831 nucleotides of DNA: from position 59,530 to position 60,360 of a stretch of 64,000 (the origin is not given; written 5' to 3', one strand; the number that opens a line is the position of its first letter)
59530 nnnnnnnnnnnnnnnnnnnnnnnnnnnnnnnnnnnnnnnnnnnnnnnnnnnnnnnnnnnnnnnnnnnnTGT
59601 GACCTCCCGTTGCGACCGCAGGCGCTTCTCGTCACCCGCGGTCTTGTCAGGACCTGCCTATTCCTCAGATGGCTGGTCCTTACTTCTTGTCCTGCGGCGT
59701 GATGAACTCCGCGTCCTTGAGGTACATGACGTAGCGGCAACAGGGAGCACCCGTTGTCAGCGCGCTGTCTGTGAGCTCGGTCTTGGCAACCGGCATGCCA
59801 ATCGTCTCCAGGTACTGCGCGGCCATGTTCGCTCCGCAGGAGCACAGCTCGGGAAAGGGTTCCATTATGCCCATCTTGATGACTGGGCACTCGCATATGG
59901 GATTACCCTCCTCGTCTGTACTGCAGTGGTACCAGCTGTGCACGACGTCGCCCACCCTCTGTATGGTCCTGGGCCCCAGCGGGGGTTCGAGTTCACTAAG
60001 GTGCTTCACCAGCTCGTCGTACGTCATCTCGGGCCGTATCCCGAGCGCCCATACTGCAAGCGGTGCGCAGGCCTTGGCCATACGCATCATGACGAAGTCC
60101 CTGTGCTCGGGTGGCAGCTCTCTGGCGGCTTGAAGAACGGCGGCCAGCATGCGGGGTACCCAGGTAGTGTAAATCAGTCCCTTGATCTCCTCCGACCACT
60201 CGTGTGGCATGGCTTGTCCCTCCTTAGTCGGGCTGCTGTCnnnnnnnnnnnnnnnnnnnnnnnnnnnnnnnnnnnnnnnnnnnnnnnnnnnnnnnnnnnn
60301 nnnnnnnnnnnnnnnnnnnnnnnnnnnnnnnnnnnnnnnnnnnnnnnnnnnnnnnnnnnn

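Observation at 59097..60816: Three tandem paralogs of an uncharacterised Cys-motif protein family immediately upstream of the GRE cluster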

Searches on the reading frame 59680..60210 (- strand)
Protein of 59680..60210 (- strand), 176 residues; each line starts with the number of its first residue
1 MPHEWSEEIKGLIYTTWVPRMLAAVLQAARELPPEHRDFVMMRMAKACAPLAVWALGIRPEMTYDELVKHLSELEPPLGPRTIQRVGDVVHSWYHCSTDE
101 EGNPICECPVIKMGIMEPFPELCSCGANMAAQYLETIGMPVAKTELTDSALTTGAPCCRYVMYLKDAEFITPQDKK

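Call 3: search_protein_families(library=pfam, proteins=[window:59680-60210:-], max_evalue=1)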
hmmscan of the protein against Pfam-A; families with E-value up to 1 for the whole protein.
window:59680-60210:- (176 aa): 0 families

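Call 4: search_protein_families(library=ncbifam, proteins=[window:59680-60210:-], max_evalue=1)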
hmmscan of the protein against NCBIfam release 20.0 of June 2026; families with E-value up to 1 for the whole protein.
window:59680-60210:- (176 aa): 0 families

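Call 24: search_protein_families(library=pfam, alignment_id=A2, max_evalue=1)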
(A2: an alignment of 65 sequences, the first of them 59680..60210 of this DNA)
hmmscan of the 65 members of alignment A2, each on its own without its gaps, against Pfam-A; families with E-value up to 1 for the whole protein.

A. member 1, window:59680-60210:- (176 aa): 0 families

B. families by the number of members that match (of 65 scanned): 17 families
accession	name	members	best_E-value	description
PF19641.4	DUF6144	27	5.6e-08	Family of unknown function (DUF6144)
PF08281.18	Sigma70_r4_2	2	0.013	Sigma-70, region 4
PF16905.10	GPHH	2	0.028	Voltage-dependent L-type calcium channel, IQ-associated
PF12381.14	Peptidase_C3G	2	0.22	Tungro spherical virus-type peptidase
PF13150.11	TraL_transposon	1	0.065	Conjugative transposon protein TraL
PF08439.15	Peptidase_M3_N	1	0.13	Oligopeptidase F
PF17022.10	PTP2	1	0.14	Polar tube protein 2 from Microsporidia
PF20150.5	2EXR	1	0.14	2EXR family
PF09996.14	DUF2237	1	0.14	Uncharacterized protein conserved in bacteria (DUF2237)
PF10309.14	NCBP3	1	0.16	Nuclear cap-binding protein subunit 3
PF00282.25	Pyridoxal_deC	1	0.17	Pyridoxal-dependent decarboxylase conserved domain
PF19502.5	DUF6036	1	0.22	Nucleotidyltransferase of unknown function (DUF6036)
PF20090.4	DUF6482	1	0.25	Family of unknown function (DUF6482)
PF24022.1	DUF7334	1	0.26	Family of unknown function (DUF7334)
PF22474.2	Ago_Mid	1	0.32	Argonaute, middle domain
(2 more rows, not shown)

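Call 26: predict_structure(alignment_id=A2)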
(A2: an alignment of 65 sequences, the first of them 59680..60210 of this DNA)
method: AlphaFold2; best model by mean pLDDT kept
length: 176 residues; sequences in the alignment: 65
mean_pLDDT: 92.3   pTM: 0.83
mean pLDDT of the five models: 92.3, 91.4, 90.9, 90.6, 90.4
residues with pLDDT >= 90: 143; 70-90: 27; 50-70: 5; < 50: 1
segments of 3 or more residues with pLDDT < 50: none
pLDDT, mean of each block of 10 residues (from residue 1): 84 94 94 94 94 97 98 94 97 94 91 90 93 97 95 92 87 67
secondary structure, 60 per line:
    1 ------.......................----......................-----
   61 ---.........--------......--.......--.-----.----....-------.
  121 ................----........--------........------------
elements in order: H7-29 H34-55 H64-72 E81-86 E89-95 H109-112 H120-136 E141-148 E157-164
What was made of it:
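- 59680..60210 (-): p2: 176-aa six-Cys paralogue. It is absent from some cassettes. AF2 pLDDT is 92.3 (call 26).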

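Call 29: fold_search(model_id=the predicted structure, library=pdb)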
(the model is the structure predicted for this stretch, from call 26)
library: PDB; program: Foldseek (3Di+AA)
matches with E <= 10: 326; with E <= 0.001: 0
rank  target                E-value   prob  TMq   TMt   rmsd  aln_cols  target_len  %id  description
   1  7b6d_A                3.1e-03  1.00  0.47  0.50   7.5       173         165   12  Drosophila melanogaster TRAPPCore (C1, C2, C2L, C3a/b, C4, C5, C6 subunits) (released 2021-06-09)
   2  7b6d_G                4.7e-03  1.00  0.48  0.49   6.5       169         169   11  Drosophila melanogaster TRAPPCore (C1, C2, C2L, C3a/b, C4, C5, C6 subunits) (released 2021-06-09)
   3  8poc_A                4.9e-03  1.00  0.44  0.49   9.1       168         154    8  Cryo-EM structure of Dickeya dadantii BcsD (released 2023-12-20)
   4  6aq3_E                5.2e-03  1.00  0.49  0.50   7.6       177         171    8  Crystal structure of a trafficking protein particle complex subunit 3 from Naegleria fowleri covalently bound to palmi (released 2017-08-30)
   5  7zzq_F                5.2e-03  1.00  0.46  0.54   6.7       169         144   12  BcsH-BcsD 'beads-on-a-string' filament, local refine (released 2022-12-28)
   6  9dd0_D                5.2e-03  0.96  0.28  0.36  11.1       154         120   13  Designed allosteric facilitated dissociation switch AS1 in complex state TH with methylated lysines, crystal #2 (released 2025-08-20)
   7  2j3r_A                5.6e-03  1.00  0.50  0.55   8.8       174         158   13  The crystal structure of the bet3-trs31 heterodimer. (released 2006-11-27)
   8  7zzq_P                5.6e-03  1.00  0.45  0.54   6.5       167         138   13  BcsH-BcsD 'beads-on-a-string' filament, local refine (released 2022-12-28)
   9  7e2d_G                7.0e-03  0.99  0.46  0.41   8.3       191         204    8  Monomer of TRAPPII (Closed) (released 2022-02-09)
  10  7e8s_G                7.4e-03  0.99  0.46  0.41   8.3       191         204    8  Intact TRAPPII (state I). (released 2022-02-09)
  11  6aq3_F                7.9e-03  1.00  0.49  0.51   7.5       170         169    8  Crystal structure of a trafficking protein particle complex subunit 3 from Naegleria fowleri covalently bound to palmi (released 2017-08-30)
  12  8pog_A                8.4e-03  1.00  0.48  0.53  11.8       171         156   10  Cryo-EM structure of Enterobacter sp. 638 BcsD (released 2023-12-20)
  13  3cue_E                9.4e-03  1.00  0.51  0.49   8.7       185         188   11  Crystal structure of a TRAPP subassembly activating the Rab Ypt1p (released 2008-07-08)
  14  7e8t_G                9.4e-03  0.99  0.49  0.44   7.1       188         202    8  Monomer of Ypt32-TRAPPII (released 2022-02-09)
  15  5frw_A                1.1e-02  0.99  0.46  0.41   6.3       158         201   18  crystal structure of the phenol-responsive sensory domain of the transcription activator PoxR with Phenol (released 2016-04-06)
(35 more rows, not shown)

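Call 36: search_solved_structures(query=A2, max_evalue=10, show_alignments=3)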
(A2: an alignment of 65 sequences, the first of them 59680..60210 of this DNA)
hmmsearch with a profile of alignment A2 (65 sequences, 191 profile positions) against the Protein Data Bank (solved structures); distinct sequences matched with E-value up to 10: 1.
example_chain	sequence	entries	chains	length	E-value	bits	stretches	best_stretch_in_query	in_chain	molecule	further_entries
6u1s_A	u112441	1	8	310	0.071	16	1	6-67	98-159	de novo designed 16-helix transmembrane nanopore, TMHC8_R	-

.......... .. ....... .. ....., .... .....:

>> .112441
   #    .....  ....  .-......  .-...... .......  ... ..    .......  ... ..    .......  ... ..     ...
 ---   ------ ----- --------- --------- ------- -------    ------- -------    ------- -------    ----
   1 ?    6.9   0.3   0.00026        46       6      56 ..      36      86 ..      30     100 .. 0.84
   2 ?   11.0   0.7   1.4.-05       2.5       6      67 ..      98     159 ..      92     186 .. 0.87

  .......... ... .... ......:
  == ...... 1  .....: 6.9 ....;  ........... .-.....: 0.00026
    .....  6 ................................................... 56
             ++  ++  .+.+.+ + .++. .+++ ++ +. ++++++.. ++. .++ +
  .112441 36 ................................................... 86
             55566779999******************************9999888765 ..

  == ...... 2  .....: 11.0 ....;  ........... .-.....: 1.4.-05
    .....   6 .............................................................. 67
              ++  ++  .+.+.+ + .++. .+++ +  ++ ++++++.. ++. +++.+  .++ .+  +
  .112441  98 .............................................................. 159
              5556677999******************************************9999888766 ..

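Call 46: search_protein_representatives(alignment_id=A2)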
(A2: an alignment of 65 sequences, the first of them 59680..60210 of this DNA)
Query: 65 sequences, 191 profile positions. Proteins with E-value up to 0.001 (for the whole library): 555; up to 1e-10: 93; up to 1e-30: 15. The best 150 are listed.
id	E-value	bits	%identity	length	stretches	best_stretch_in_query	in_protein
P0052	5.3e-75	267.7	-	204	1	13-189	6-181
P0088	1.5e-67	243.4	-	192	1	4-187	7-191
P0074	2.6e-67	242.6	-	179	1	1-189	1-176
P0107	1.7e-61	223.6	-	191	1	3-188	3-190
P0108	2.7e-48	180.5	-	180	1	1-181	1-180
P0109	7.9e-43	162.7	-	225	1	7-190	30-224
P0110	7.1e-40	153.1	-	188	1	20-180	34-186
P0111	7.3e-39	149.8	-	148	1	76-188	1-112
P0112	3.0e-38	147.8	-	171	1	33-187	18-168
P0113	1.4e-35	139.1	-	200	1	13-186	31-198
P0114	1.7e-34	135.5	-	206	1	30-187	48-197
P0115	4.7e-34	134.1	-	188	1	14-182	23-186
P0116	1.7e-33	132.3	-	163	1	34-188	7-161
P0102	1.7e-33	132.3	-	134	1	1-105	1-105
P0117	1.9e-32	128.9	-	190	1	16-189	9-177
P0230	5.4e-09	52.4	-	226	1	31-179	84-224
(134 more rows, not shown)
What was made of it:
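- On Pfam DUF6144 (PF19641): The A2 profile retrieves 555 representative clusters (call 46).
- The family profile finds 555 representative clusters (call 46).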

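Call 49: search_protein_families(library=pfam, alignment_id=A4, max_evalue=0.01)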
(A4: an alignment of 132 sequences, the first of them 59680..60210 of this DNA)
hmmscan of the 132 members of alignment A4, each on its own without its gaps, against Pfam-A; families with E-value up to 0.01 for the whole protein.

A. member 1, window:59680-60210:- (176 aa): 0 families

B. families by the number of members that match (of 132 scanned): 12 families
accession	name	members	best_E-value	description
PF19641.4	DUF6144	83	5.1e-17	Family of unknown function (DUF6144)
PF18546.6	MetOD1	17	4.5e-05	Methanogen output domain 1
PF02830.23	V4R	8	1.6e-05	V4R domain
PF03500.18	Cellsynth_D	2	3.7e-05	Cellulose synthase subunit D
PF03885.18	DUF327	2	0.0041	Protein of unknown function (DUF327)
PF00873.25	ACR_tran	1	1.1e-48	AcrB/AcrD/AcrF family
PF14947.12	HTH_45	1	2e-06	Winged helix-turn-helix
PF14277.12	DUF4364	1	1.2e-05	Domain of unknown function (DUF4364)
PF01147.22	Crust_neurohorm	1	0.0049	Crustacean CHH/MIH/GIH neurohormone family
PF23309.1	DUF7083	1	0.0058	Domain of unknown function (DUF7083)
PF16078.10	2-oxogl_dehyd_N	1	0.0081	2-oxoglutarate dehydrogenase N-terminus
PF04938.17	SIP1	1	0.0094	Survival motor neuron (SMN) interacting protein 1 (SIP1)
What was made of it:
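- On Pfam DUF6144 (PF19641): Of 132 distant ones, 83 are DUF6144 by Pfam (call 49).
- On V4R / TRAPPC3(Bet3) / H-NOX fold superfamily: Relatives hit the V4R, MetOD1 and CesD HMMs (call 49).
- On ATC hydrolase (PF14196): 0 of 65 cassette-family members hit at E<=1 (call 24), and 0 of 132 distant relatives at E<=0.01 (call 49).
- Closest known: V4R domains of the phenol sensors PoxR/MopR. Same: Distant relatives of the family hit the V4R and MetOD1 HMMs (call 49).
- Of 132 distant relatives, 83 hit DUF6144, 17 MetOD1, 8 V4R and 2 Cellsynth_D (call 49).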

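Call 54: search_solved_structures(query=A4, max_evalue=10, show_alignments=5)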
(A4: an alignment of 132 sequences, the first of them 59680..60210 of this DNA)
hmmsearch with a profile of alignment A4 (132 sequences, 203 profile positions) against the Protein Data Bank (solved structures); distinct sequences matched with E-value up to 10: 0.
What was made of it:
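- Closest known: Archaeal Thor-TRAPPC3. Different: Sequence similarity is undetectable (calls 36, 54) and TM is only about 0.5.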

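Call 61: find_homologous_proteins(query=A4, max_evalue=0.00001)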
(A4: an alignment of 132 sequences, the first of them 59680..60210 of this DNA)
Query A4 (132 sequences) (176 aa, profile of the alignment): 80 proteins with E <= 0.00001 among 4863 candidates.
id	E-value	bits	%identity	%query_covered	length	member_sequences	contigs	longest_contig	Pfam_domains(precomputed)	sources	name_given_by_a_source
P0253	4.7e-42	161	29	24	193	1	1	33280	PF19641.5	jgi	jgi:hypothetical protein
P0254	2.4e-41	159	27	83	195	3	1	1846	PF19641.5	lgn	-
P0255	2.9e-41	159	-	-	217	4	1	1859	PF19641.5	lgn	-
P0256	4.5e-41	158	26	24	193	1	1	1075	PF19641.5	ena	-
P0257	6.2e-41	158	26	24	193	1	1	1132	PF19641.5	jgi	-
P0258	8.4e-41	157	-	-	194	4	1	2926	PF19641.5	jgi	-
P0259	1.0e-40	157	28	53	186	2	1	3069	PF19641.5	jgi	-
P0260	3.0e-40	156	-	-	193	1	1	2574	PF19641.5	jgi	jgi:predicted hydrocarbon binding protein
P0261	8.8e-40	154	29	53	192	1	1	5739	PF19641.5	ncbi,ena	-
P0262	9.0e-40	154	25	58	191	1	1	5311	PF19641.5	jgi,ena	-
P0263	9.9e-40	154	31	26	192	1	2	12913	PF19641.5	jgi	jgi:hypothetical protein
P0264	1.4e-39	153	21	73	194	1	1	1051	PF19641.5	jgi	jgi:hypothetical protein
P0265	1.8e-39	153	26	84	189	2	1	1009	PF19641.5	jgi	jgi:hypothetical protein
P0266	5.8e-39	151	25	73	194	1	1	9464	PF19641.5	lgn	-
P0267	1.2e-38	150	21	53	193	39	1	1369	PF19641.5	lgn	-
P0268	1.5e-38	150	29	53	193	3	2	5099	PF19641.5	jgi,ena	-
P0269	1.9e-38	150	-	-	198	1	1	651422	PF19641.5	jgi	jgi:hypothetical protein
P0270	3.9e-38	149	21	58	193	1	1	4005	PF19641.5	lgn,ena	-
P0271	7.4e-38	148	-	-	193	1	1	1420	PF19641.5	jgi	jgi:hypothetical protein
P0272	8.4e-38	148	22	72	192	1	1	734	PF19641.5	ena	-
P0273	1.3e-37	147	22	72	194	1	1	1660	PF19641.5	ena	-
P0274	1.4e-37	147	27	77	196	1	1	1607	PF19641.5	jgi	jgi:hypothetical protein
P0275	2.1e-37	146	26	24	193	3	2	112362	PF19641.5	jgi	jgi:hypothetical protein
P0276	2.2e-37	146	-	-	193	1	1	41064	PF19641.5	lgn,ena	-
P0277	2.9e-37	146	-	-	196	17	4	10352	PF19641.5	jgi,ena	jgi:hypothetical protein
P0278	3.4e-37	146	25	57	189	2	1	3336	PF19641.5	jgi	-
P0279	5.4e-37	145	20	72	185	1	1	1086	PF19641.5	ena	-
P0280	1.1e-36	144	27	73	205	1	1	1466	PF19641.5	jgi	jgi:hypothetical protein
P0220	1.3e-36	144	-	-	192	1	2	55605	PF19641.5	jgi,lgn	jgi:hypothetical protein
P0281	2.2e-36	143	-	-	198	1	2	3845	PF19641.5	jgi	jgi:predicted hydrocarbon binding protein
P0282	2.7e-36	143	23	77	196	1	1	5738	PF19641.5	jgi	jgi:hypothetical protein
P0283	2.7e-36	143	28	57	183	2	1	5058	PF19641.5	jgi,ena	-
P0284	5.2e-36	142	21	90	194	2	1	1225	PF19641.5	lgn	-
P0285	5.7e-36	142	29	26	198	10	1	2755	PF19641.5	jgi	jgi:hypothetical protein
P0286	7.6e-36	141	23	75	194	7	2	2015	PF19641.5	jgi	jgi:hypothetical protein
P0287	8.8e-36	141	39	24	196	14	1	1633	PF19641.5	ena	-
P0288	1.4e-35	140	23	72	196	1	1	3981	PF19641.5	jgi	-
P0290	1.9e-35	140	-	-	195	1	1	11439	PF19641.5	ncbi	-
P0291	3.7e-35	139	22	85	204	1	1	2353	PF19641.5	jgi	jgi:hypothetical protein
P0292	7.7e-35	138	28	63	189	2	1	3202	PF19641.5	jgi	-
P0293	8.4e-35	138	-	-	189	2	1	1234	PF19641.5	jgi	-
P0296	1.2e-34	137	32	51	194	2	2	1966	PF19641.5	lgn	-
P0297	1.3e-34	137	24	49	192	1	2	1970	PF19641.5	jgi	jgi:hypothetical protein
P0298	1.5e-34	137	29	55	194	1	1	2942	PF19641.5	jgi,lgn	-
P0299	2.1e-34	137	24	49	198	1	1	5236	PF19641.5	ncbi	-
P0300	3.2e-34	136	29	24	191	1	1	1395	PF19641.5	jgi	jgi:hypothetical protein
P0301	3.2e-34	136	30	51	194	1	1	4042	PF19641.5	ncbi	-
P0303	5.4e-34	135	27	68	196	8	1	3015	PF19641.5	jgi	jgi:hypothetical protein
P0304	5.6e-34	135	-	-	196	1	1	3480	PF19641.5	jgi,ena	jgi:hypothetical protein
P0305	5.6e-34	135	24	53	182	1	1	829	PF19641.5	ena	-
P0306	1.3e-33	134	31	52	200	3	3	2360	PF19641.5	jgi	jgi:hypothetical protein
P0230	1.3e-33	134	22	47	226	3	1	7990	-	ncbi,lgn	ncbi:MAG: hypothetical protein ACFFAY_08350 [Promethearchaeota archaeon]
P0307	2.8e-33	133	28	59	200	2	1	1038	PF19641.5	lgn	-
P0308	1.5e-32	130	24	76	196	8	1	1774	PF19641.5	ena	-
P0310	6.7e-32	128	-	-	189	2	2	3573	PF19641.5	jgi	jgi:hypothetical protein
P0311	7.8e-32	128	30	22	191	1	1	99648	PF19641.5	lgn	-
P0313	1.3e-31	127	-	-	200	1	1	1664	PF19641.5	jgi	jgi:hypothetical protein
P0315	3.6e-31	126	26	51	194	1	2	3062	PF19641.5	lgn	-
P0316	6.6e-30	122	27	72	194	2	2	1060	PF19641.5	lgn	-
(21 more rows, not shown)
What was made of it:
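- On Pfam DUF6144 (PF19641): A search with the broad profile returns mostly PF19641 proteins at E 1e-30 to 1e-42 (call 61).
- Closest known: Pfam DUF6144. Same: The cassette-family profile retrieves canonical DUF6144 proteins at E 1e-10 to 1e-40 (calls 46, 49, 61).
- JGI names some of them 'predicted hydrocarbon binding protein' (call 61). JGI uses the name 'predicted hydrocarbon binding protein' (call 61).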

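Call 62: find_encoding_contigs(protein=P0269, flank=6000, max_places=2)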
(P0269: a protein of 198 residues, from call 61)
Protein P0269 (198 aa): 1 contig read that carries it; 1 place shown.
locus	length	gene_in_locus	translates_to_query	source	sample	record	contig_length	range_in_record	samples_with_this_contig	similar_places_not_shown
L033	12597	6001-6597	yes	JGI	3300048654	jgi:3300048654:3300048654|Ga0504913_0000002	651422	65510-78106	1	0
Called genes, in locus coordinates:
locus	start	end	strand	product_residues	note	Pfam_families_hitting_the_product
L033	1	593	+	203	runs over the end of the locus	PF00069:Pkinase, PF01636:APH (faint), PF07714:PK_Tyr_Ser-Thr, PF03109:ABC1 (weak), PF17667:Pkinase_fungal (weak)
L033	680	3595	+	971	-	PF13374:TPR_10 (faint), PF13191:AAA_16, PF13401:AAA_22 (weak), PF13424:TPR_12, PF17874:TPR_MalT (weak), PF13424:TPR_12 (weak), PF17874:TPR_MalT, PF13424:TPR_12, +6 more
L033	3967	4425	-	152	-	-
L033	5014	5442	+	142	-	PF07366:SnoaL, PF12680:SnoaL_2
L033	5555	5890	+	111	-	-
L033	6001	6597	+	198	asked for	PF19641:DUF6144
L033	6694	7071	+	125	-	PF09339:HTH_IclR (weak)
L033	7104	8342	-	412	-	PF07690:MFS_1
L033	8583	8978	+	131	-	-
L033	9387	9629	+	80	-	PF08734:GYD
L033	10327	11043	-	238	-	PF03848:TehB (weak), PF05175:MTS (weak), PF13489:Methyltransf_23, PF01209:Ubie_methyltran, PF13847:Methyltransf_31, PF08241:Methyltransf_11, PF08242:Methyltransf_12, PF13649:Methyltransf_25, +1 more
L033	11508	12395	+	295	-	PF07136:DUF1385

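Call 63: find_encoding_contigs(protein=P0275, flank=6000, max_places=2)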
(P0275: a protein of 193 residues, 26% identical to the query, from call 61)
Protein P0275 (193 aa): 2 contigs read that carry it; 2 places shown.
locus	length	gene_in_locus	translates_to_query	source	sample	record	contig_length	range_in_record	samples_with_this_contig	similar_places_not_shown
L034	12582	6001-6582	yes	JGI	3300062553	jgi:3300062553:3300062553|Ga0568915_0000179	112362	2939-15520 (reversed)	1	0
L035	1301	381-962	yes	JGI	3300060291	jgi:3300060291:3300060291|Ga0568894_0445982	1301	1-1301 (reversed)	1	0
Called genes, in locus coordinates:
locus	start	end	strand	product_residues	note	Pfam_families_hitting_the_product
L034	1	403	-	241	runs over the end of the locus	PF19093:DUF5781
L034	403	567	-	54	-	-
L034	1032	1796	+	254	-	-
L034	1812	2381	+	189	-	-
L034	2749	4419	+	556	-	-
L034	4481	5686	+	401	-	PF00155:Aminotran_1_2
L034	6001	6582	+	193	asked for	PF19641:DUF6144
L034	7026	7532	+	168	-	-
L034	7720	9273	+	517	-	PF05048:NosD, PF13229:Beta_helix, PF05048:NosD, PF13229:Beta_helix, PF00404:Dockerin_1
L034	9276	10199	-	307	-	PF01063:Aminotran_4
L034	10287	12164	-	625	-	PF08915:tRNA-Thr_ED, PF00587:tRNA-synt_2b, PF03129:HGTP_anticodon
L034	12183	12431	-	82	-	-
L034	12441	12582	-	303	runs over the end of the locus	PF00294:PfkB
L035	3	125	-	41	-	?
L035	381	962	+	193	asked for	PF19641:DUF6144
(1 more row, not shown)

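Call 64: find_encoding_contigs(protein=P0311, flank=6000, max_places=2)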
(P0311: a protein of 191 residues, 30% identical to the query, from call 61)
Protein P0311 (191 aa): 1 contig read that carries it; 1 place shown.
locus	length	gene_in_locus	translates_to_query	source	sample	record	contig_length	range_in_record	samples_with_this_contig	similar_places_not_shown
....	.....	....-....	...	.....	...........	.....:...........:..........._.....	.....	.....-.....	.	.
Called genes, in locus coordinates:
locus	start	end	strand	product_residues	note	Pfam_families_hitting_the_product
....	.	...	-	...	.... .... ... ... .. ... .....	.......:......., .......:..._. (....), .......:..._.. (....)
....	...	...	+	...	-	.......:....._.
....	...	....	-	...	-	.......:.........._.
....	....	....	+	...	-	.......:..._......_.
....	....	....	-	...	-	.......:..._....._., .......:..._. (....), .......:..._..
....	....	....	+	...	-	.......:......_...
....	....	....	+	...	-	-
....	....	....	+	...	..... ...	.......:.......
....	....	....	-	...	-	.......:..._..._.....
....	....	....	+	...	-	-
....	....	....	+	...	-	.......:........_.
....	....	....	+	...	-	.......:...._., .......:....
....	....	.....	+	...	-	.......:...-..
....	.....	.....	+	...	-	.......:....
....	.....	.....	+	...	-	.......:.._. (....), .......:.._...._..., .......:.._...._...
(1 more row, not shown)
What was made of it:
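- Tried and rejected: The genes are solitary and uninformative (calls 62-64).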
